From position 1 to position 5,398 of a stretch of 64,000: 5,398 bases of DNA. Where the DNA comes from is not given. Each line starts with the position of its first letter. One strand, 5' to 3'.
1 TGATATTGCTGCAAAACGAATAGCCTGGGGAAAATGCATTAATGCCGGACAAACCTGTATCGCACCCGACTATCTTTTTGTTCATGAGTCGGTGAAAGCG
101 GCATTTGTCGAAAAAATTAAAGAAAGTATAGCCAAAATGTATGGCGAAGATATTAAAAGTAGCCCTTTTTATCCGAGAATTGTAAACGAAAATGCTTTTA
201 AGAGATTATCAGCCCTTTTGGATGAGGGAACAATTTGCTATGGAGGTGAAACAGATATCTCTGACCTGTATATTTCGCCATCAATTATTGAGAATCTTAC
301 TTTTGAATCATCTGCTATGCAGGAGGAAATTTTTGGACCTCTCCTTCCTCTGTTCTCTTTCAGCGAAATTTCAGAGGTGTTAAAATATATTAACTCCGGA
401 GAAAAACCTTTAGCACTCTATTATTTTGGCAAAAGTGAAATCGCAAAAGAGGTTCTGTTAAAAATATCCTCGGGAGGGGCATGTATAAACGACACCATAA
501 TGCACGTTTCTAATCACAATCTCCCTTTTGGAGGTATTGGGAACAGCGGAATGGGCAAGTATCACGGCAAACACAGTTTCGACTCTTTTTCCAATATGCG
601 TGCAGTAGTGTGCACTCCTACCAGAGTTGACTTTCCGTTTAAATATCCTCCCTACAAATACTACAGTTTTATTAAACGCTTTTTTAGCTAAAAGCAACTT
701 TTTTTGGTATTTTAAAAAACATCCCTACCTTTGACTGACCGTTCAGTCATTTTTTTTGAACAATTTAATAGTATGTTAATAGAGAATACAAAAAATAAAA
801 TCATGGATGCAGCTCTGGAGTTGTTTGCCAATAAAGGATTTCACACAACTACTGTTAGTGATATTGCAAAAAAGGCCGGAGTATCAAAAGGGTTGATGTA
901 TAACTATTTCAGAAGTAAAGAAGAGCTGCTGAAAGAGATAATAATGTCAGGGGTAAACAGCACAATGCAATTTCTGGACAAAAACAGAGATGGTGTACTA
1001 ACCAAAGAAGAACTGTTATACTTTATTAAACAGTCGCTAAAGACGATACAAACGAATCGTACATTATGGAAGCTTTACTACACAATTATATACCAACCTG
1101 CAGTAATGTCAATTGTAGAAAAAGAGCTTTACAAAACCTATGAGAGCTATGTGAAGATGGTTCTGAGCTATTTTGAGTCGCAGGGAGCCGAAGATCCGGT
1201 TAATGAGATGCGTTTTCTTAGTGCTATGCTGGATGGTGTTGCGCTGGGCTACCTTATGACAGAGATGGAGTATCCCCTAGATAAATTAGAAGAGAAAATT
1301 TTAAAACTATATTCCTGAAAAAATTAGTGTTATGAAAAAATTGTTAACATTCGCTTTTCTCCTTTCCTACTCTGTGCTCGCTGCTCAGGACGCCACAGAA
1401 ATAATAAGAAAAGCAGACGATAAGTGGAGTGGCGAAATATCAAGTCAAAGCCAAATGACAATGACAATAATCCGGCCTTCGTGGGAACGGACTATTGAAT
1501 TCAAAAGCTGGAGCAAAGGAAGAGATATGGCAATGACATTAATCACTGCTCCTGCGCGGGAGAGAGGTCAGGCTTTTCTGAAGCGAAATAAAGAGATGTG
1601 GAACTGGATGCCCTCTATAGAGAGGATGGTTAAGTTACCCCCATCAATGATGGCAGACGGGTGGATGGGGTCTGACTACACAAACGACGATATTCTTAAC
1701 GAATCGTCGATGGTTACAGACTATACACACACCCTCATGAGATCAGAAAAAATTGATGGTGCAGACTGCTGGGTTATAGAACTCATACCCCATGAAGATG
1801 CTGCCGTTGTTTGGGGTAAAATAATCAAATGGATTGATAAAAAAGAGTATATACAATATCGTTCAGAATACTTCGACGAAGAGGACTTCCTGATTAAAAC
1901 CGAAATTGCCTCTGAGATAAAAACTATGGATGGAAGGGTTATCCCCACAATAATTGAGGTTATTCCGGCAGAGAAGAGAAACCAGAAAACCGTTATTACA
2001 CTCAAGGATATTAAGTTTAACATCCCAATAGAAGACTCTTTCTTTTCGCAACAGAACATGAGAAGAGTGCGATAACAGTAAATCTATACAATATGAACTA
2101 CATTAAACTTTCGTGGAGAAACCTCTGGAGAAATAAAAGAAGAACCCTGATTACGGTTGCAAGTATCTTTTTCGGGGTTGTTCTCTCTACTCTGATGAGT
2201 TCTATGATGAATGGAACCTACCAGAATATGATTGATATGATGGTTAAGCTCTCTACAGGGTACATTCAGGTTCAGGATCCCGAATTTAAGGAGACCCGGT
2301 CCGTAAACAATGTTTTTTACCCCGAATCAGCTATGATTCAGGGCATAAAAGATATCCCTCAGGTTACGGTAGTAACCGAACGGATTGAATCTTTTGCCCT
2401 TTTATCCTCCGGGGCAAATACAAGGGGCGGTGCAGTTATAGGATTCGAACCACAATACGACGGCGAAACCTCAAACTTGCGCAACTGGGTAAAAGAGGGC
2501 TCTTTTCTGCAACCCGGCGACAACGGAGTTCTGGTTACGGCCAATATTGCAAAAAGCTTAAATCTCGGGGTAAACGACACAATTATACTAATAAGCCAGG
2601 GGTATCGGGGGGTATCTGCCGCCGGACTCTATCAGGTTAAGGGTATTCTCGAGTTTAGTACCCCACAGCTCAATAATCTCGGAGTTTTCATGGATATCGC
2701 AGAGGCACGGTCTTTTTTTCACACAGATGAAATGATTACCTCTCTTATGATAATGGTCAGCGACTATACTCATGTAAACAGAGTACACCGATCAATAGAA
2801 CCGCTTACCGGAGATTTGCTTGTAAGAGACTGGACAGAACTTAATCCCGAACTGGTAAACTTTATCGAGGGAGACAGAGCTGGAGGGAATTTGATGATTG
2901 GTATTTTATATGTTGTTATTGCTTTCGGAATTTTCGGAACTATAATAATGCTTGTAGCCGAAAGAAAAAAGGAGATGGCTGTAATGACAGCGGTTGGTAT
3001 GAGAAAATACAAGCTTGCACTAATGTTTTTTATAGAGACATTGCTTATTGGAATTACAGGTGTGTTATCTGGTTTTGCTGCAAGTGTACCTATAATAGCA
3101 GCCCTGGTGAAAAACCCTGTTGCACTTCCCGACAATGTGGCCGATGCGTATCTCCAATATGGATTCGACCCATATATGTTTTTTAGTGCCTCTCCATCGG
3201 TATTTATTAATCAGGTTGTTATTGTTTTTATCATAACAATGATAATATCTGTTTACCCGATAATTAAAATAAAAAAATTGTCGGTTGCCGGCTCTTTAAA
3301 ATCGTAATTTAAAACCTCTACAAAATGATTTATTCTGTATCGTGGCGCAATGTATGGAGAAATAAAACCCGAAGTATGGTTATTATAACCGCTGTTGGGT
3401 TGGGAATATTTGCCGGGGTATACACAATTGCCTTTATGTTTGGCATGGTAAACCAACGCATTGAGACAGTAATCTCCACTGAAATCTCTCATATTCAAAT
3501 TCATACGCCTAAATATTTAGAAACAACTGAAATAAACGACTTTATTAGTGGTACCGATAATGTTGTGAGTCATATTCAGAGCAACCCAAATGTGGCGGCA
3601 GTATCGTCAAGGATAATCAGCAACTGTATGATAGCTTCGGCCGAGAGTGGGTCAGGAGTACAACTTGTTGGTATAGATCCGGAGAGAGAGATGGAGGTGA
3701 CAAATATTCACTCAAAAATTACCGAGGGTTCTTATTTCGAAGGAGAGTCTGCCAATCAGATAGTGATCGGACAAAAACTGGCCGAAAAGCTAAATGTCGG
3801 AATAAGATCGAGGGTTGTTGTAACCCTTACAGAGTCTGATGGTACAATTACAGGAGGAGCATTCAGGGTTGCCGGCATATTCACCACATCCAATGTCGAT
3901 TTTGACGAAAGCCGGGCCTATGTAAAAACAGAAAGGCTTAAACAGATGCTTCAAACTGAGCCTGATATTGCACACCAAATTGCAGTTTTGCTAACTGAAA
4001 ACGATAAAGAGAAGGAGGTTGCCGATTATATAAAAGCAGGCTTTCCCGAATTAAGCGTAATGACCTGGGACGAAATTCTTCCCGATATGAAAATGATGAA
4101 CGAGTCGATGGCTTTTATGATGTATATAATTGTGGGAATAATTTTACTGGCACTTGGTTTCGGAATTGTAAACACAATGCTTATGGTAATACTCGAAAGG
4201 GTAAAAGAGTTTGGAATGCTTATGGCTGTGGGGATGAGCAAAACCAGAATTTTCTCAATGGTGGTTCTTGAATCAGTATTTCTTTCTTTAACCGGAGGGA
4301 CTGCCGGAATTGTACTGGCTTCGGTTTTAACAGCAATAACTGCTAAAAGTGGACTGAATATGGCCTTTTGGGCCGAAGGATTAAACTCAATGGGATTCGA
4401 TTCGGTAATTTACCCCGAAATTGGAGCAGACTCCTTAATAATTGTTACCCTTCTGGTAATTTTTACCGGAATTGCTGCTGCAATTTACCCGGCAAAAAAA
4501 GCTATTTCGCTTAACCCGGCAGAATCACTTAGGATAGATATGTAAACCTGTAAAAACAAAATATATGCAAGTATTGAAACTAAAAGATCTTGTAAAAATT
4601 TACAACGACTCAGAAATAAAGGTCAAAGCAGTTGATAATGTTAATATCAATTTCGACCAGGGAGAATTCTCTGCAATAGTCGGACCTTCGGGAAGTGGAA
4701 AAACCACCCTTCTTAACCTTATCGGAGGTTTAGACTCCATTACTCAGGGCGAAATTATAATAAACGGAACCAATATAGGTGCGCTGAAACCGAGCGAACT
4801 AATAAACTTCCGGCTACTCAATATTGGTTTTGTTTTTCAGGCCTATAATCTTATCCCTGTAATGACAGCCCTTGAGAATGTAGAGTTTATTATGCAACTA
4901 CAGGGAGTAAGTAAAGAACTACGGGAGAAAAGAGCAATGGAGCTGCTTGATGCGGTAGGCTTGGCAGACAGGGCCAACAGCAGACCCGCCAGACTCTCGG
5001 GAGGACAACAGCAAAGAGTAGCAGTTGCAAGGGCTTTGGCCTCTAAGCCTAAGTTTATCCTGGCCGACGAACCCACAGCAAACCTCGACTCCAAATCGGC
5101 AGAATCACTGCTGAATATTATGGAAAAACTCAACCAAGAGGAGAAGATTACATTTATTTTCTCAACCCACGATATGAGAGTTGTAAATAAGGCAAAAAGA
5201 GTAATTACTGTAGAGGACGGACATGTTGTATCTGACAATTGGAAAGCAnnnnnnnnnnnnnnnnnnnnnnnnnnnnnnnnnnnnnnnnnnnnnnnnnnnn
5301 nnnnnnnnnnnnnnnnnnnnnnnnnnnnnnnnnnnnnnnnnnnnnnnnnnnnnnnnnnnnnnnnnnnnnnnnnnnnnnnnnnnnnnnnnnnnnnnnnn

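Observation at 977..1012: TetR regulator with a canonical EF-hand Ca2+-binding loop in its ligand-binding domain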

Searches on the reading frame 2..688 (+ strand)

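Call 6: search_protein_families(library=pfam, proteins=[window:2-688:+], max_evalue=1)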
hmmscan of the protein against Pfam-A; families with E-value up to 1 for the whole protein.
window:2-688:+ (229 aa): 1 family
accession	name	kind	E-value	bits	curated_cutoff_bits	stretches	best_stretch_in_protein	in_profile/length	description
PF00171.27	Aldedh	-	8.9e-36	123.9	23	1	2-202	252-461/461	Aldehyde dehydrogenase family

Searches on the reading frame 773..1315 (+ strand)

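Call 6: search_protein_families(library=pfam, proteins=[window:773-1315:+], max_evalue=1)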
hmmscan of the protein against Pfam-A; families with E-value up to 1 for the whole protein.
window:773-1315:+ (181 aa): 11 families
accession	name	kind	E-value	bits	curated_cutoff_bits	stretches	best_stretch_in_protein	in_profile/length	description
PF00440.29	TetR_N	-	1.7e-21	76.2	24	1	10-56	1-47/47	Bacterial regulatory proteins, tetR family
PF13202.12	EF-hand_5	-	0.00018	21.3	25.9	1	63-81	3-21/25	EF hand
PF00036.39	EF-hand_1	-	0.00038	20.3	25.4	1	63-86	4-27/29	EF hand domain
PF13022.12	HTH_Tnp_1_2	-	0.0027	18.2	27.9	1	13-53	14-53/122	Helix-turn-helix of insertion element transposase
PF13405.12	EF-hand_6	-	0.0036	17.3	25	1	66-86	7-27/30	EF-hand domain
PF13977.11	TetR_C_6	-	0.014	16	27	1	79-173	3-103/115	BetI-type transcriptional repressor, C-terminal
PF13499.12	EF-hand_7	-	0.029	15.2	30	1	66-86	9-29/67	EF-hand domain pair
PF00356.27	LacI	-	0.031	14.5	27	1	27-39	1-13/46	Bacterial regulatory proteins, lacI family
PF17940.6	TetR_C_31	-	0.048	14.3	27.4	1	117-164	42-89/107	Tetracyclin repressor-like, C-terminal domain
PF17514.7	DUF5442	-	0.1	13.3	27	1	32-103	27-98/107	Family of unknown function (DUF5442)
PF19776.5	DUF6262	-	0.1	13.2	29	1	24-58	32-66/110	Family of unknown function (DUF6262)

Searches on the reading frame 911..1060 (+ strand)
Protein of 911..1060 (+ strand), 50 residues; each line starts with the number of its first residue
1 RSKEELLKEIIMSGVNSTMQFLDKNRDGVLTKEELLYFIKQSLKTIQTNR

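Call 53: predict_structure(protein=window:911-1060:+)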
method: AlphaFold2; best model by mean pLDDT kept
length: 50 residues; sequences in the alignment: 1
mean_pLDDT: 83.9   pTM: 0.54
mean pLDDT of the five models: 83.9, 83.4, 80.7, 78.1, 62.2
residues with pLDDT >= 90: 7; 70-90: 39; 50-70: 4; < 50: 0
segments of 3 or more residues with pLDDT < 50: none
pLDDT, mean of each block of 10 residues (from residue 1): 86 87 81 89 77
secondary structure, 60 per line:
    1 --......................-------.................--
elements in order: H3-24 H32-48

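Call 55: fold_search(model_id=the predicted structure, library=pdb)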
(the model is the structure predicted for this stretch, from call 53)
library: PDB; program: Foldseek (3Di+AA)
matches with E <= 10: 34; with E <= 0.001: 0
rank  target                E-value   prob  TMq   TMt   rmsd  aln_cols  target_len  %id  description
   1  7qca_LHH              2.2e+00  0.21  0.45  0.26   4.1        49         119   24  Spraguea lophii ribosome (released 2022-11-30)
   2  3jag_h                3.4e+00  0.21  0.53  0.24   5.1        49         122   24  Structure of a mammalian ribosomal termination complex with ABCE1, eRF1(AAQ), and the UAA stop codon (released 2015-08-12)
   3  3j7o_h                4.1e+00  0.18  0.52  0.24   5.0        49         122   24  Structure of the mammalian 60S ribosomal subunit (released 2014-09-03)
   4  4v6x_Ch               4.8e+00  0.11  0.45  0.23   4.9        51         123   24  Structure of the human 80S ribosome (released 2014-07-09)
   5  8rxh_La               4.8e+00  0.11  0.45  0.23   4.8        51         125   24  CRYO-EM STRUCTURE OF LEISHMANIA MAJOR 80S RIBOSOME WITH A/P/E-site tRNA AND mRNA : PARENTAL STRAIN (released 2024-05-15)
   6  2q0o_D                5.1e+00  0.14  0.53  0.34   6.0        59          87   12  Crystal structure of an anti-activation complex in bacterial quorum sensing (released 2007-09-25)
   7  7unr_1                5.9e+00  0.10  0.44  0.39   4.8        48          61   19  Pseudomonas aeruginosa 70S ribosome initiation complex bound to compact IF2-GDP (composite structure I-A) (released 2022-06-22)
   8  8a98_a                6.7e+00  0.09  0.46  0.23   4.9        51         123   24  CRYO-EM STRUCTURE OF LEISHMANIA MAJOR 80S RIBOSOME : snoRNA MUTANT (released 2023-10-11)
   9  9y42_h                6.7e+00  0.08  0.42  0.23   4.9        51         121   22  Structure of naked mole-rat ribosome with P/E tRNA and eEF2 (rotated) (released 2026-02-18)
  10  5j73_D                7.2e+00  0.16  0.59  0.44   2.8        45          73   16  De novo design of protein homo-oligomers with modular hydrogen bond network-mediated specificity (released 2016-05-25)
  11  7oyc_h1               7.2e+00  0.11  0.51  0.24   4.8        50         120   22  Cryo-EM structure of the Xenopus egg 80S ribosome (released 2022-07-20)
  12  5uae_D                7.8e+00  0.13  0.57  0.51   3.1        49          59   12  Crystal structure of the coiled-coil domain from Listeria Innocua Phage Integrase (Trigonal Form) (released 2017-05-24)
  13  8q7z_Bh               7.8e+00  0.11  0.53  0.25   4.9        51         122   24  Structure of the G. gallus 80S non-rotated ribosome (released 2024-08-28)
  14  7f7p_A                7.8e+00  0.08  0.44  0.28   4.6        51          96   20  AcrIIC4 (released 2022-05-25)
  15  7bhp_Lh               7.8e+00  0.08  0.48  0.21   9.7        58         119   24  Cryo-EM structure of the human Ebp1 - 80S ribosome (released 2021-02-03)
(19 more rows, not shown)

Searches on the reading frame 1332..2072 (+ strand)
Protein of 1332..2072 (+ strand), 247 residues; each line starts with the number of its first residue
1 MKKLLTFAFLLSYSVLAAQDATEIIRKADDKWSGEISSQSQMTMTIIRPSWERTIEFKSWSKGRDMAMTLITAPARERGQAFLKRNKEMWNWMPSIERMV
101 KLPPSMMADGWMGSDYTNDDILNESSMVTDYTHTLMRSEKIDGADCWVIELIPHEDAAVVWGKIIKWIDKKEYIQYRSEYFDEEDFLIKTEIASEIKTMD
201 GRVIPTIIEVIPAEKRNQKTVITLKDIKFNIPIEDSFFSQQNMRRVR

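Call 6: search_protein_families(library=pfam, proteins=[window:1332-2072:+], max_evalue=1)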
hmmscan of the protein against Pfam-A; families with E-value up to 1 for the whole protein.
window:1332-2072:+ (247 aa): 2 families
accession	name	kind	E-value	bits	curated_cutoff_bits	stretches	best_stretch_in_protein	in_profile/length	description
PF17131.11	LolA_like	-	8.2e-56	189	30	1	64-245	2-184/184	Outer membrane lipoprotein-sorting protein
PF07044.18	DUF1329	-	2.1e-05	24.4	23.1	2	20-137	95-223/368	Protein of unknown function (DUF1329)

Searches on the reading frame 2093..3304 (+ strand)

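Call 6: search_protein_families(library=pfam, proteins=[window:2093-3304:+], max_evalue=1)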
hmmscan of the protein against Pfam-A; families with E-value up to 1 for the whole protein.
window:2093-3304:+ (404 aa): 4 families
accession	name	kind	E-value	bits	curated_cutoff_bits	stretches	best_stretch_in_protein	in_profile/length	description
PF12704.14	MacB_PCD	-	4.7e-18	66.7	27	1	18-237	1-206/207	MacB-like periplasmic core domain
PF02687.27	FtsX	-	1.4e-16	61.1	25.5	1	267-397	2-119/120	FtsX-like permease C-terminal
PF11812.13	DUF3333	-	0.024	15.3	26.5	1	20-111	22-111/151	Domain of unknown function (DUF3333)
PF12420.13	DUF3671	-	0.84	9.5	34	0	303-395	156-214/223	Fam-L, Fam-M like protein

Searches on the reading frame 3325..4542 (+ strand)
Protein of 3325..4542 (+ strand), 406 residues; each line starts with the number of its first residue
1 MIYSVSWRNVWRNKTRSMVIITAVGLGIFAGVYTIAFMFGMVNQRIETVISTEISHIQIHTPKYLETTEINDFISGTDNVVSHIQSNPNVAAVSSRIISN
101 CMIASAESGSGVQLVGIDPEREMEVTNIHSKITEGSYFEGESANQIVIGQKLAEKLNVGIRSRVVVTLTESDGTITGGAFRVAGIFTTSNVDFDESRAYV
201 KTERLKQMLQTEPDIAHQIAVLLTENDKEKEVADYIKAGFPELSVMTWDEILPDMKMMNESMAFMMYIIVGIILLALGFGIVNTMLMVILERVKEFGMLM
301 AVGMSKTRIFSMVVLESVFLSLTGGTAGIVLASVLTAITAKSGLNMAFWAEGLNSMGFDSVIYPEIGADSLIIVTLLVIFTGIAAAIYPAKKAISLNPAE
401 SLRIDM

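Call 6: search_protein_families(library=pfam, proteins=[window:3325-4542:+], max_evalue=1)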
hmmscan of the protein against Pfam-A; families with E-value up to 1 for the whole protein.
window:3325-4542:+ (406 aa): 5 families
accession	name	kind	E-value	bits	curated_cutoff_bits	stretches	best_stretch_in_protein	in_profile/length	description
PF02687.27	FtsX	-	1.3e-15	57.9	25.5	1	268-398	2-120/120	FtsX-like permease C-terminal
PF12704.14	MacB_PCD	-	3e-15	57.5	27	1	17-237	1-205/207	MacB-like periplasmic core domain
PF06814.19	GOST_TM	-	0.0058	16.7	25.2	1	244-313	68-129/246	GOST, seven transmembrane domain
PF07293.16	DUF1450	-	0.14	12.4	30.1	1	71-104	10-43/75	Protein of unknown function (DUF1450)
PF07787.17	TMEM43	-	0.3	10.9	23.3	1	257-315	178-236/250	Transmembrane protein 43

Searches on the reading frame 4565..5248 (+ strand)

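Call 6: search_protein_families(library=pfam, proteins=[window:4565-5248:+], max_evalue=1)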
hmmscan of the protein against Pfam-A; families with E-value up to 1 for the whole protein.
window:4565-5248:+ (228 aa): 27 families (the best 25 are shown)
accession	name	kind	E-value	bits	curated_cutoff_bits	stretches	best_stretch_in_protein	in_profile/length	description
PF00005.33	ABC_tran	-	1.1e-33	117.2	25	1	24-172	2-137/137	ABC transporter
PF13304.12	AAA_21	-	8.2e-12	46.2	27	2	143-207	237-303/304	AAA domain, putative AbiEii toxin, Type IV TA system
PF02463.25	SMC_N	-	2.9e-10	40.4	40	1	24-217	16-212/220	RecF/RecN/SMC N terminal domain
PF13476.12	AAA_23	-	2.8e-05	25.3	27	1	22-53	9-39/201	AAA domain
PF13401.12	AAA_22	-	0.00045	21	27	1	33-199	5-120/130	AAA domain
PF13555.12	AAA_29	-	0.0005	20.2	27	1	24-50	13-39/61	P-loop containing region of AAA domain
PF25199.1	nSTAND_NTPase5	-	0.00055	20.2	34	1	28-50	36-58/145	Novel STAND NTPase 5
PF00004.35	AAA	-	0.00065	20.6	21.2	1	172-210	68-117/131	ATPase family associated with various cellular activities (AAA)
PF03193.22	RsgA_GTPase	-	0.0012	19.2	30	1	18-64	92-137/174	RsgA GTPase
PF07812.18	TfuA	-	0.0015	18.7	30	1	58-96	18-56/119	TfuA-like protein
PF13175.12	AAA_15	-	0.002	18.3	32.1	1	22-53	13-43/374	AAA ATPase domain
PF13166.12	AAA_13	-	0.024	13.8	36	0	35-90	18-71/713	AAA domain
PF13191.12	AAA_16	-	0.027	15.4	32.6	1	35-140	26-104/167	AAA ATPase domain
PF01926.29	MMR_HSR1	-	0.028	15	21.9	1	37-59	3-25/113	50S ribosome-binding GTPase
PF13604.12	AAA_30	-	0.028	14.6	27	1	33-53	18-38/191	AAA domain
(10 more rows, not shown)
